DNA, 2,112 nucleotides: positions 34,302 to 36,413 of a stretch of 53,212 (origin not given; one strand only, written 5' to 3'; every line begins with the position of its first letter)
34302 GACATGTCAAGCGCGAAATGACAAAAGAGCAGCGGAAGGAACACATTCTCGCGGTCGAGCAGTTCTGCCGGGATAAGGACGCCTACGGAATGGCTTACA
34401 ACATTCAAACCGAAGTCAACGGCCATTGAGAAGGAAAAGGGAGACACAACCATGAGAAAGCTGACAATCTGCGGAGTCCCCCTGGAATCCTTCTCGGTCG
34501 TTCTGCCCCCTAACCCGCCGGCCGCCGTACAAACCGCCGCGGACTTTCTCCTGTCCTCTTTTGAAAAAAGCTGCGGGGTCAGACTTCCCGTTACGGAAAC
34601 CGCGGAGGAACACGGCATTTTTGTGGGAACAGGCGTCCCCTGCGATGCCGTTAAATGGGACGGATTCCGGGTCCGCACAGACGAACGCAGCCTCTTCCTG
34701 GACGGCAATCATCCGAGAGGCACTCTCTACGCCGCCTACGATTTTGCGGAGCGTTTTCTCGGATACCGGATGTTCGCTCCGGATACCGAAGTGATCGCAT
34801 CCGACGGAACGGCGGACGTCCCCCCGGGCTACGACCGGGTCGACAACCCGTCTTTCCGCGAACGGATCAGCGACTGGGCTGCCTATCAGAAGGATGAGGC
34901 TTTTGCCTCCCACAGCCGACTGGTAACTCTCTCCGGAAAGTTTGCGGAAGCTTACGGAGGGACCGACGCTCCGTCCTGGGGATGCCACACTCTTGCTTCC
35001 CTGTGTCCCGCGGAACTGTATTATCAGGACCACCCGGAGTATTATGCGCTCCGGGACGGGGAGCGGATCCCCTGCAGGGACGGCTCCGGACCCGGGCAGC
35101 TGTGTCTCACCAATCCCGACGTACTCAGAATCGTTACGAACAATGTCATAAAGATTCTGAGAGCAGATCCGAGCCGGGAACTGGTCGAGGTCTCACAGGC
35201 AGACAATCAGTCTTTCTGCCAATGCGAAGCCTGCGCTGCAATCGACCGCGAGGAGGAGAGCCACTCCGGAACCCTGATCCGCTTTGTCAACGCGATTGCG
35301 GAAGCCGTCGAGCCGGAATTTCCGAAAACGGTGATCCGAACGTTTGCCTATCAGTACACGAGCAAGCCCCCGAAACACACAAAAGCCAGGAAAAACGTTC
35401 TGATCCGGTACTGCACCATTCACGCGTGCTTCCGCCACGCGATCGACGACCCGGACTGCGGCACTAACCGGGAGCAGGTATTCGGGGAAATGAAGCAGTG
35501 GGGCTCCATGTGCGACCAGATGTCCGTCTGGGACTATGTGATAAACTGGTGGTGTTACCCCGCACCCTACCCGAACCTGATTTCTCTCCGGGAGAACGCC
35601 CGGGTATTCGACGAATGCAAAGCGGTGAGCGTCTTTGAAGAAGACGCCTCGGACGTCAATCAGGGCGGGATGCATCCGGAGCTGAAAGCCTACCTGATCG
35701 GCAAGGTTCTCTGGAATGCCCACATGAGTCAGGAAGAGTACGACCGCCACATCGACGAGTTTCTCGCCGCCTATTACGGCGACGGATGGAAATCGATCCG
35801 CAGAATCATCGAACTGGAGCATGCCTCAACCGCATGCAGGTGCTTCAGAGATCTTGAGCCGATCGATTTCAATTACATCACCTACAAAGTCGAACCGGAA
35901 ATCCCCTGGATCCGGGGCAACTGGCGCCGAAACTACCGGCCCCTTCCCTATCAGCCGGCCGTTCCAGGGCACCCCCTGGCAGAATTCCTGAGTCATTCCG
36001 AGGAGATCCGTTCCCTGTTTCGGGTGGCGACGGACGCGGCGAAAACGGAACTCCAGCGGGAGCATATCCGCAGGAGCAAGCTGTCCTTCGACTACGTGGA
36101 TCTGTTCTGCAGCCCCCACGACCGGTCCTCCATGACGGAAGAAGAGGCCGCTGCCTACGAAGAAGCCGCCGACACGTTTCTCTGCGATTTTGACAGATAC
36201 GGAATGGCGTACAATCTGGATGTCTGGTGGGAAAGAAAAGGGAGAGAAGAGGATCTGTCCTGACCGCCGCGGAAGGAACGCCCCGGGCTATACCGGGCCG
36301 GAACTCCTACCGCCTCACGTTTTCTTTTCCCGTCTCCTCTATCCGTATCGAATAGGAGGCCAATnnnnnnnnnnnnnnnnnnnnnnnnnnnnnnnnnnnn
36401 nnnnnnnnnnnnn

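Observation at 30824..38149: Four tandem, signal-peptide-less DUF4838-type paralogs in a single operon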

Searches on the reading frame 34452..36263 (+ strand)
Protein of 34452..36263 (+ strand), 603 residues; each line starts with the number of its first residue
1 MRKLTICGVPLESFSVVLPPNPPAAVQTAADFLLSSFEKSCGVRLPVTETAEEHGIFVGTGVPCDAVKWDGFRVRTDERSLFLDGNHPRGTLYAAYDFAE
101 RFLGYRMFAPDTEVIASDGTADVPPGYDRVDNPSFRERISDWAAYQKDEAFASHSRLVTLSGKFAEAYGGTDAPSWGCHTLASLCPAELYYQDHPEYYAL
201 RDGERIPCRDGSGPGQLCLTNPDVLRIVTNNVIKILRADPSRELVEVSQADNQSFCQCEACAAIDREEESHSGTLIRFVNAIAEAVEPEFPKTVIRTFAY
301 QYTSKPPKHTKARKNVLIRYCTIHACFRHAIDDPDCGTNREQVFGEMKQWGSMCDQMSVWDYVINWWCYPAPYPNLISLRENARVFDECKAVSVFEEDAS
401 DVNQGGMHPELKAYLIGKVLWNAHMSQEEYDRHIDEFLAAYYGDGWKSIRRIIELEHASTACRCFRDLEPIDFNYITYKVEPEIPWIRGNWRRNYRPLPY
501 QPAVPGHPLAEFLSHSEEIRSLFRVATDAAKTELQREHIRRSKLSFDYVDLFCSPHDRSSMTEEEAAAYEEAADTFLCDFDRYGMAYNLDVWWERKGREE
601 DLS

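Call 5: search_protein_families(library=pfam, proteins=[window:34452-36263:+], max_evalue=0.01)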
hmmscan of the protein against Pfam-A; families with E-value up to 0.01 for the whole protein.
window:34452-36263:+ (603 aa): 2 families
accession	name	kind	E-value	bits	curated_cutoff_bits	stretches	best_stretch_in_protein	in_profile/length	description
PF16126.11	DUF4838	-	2.1e-80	270.7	26.6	1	109-450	3-321/325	Domain of unknown function (DUF4838)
PF02838.20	Glyco_hydro_20b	-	0.0035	18.5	26.1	1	20-95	30-101/124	Glycosyl hydrolase family 20, domain 2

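Call 6: search_protein_families(library=ncbifam, proteins=[window:34452-36263:+], max_evalue=0.01)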
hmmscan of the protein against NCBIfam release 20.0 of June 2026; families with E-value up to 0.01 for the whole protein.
window:34452-36263:+ (603 aa): 0 families

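Call 85: search_protein_families(library=padloc, proteins=[window:34452-36263:+], max_evalue=0.01)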
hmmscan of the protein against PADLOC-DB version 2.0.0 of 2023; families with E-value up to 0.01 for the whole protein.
window:34452-36263:+ (603 aa): 0 families
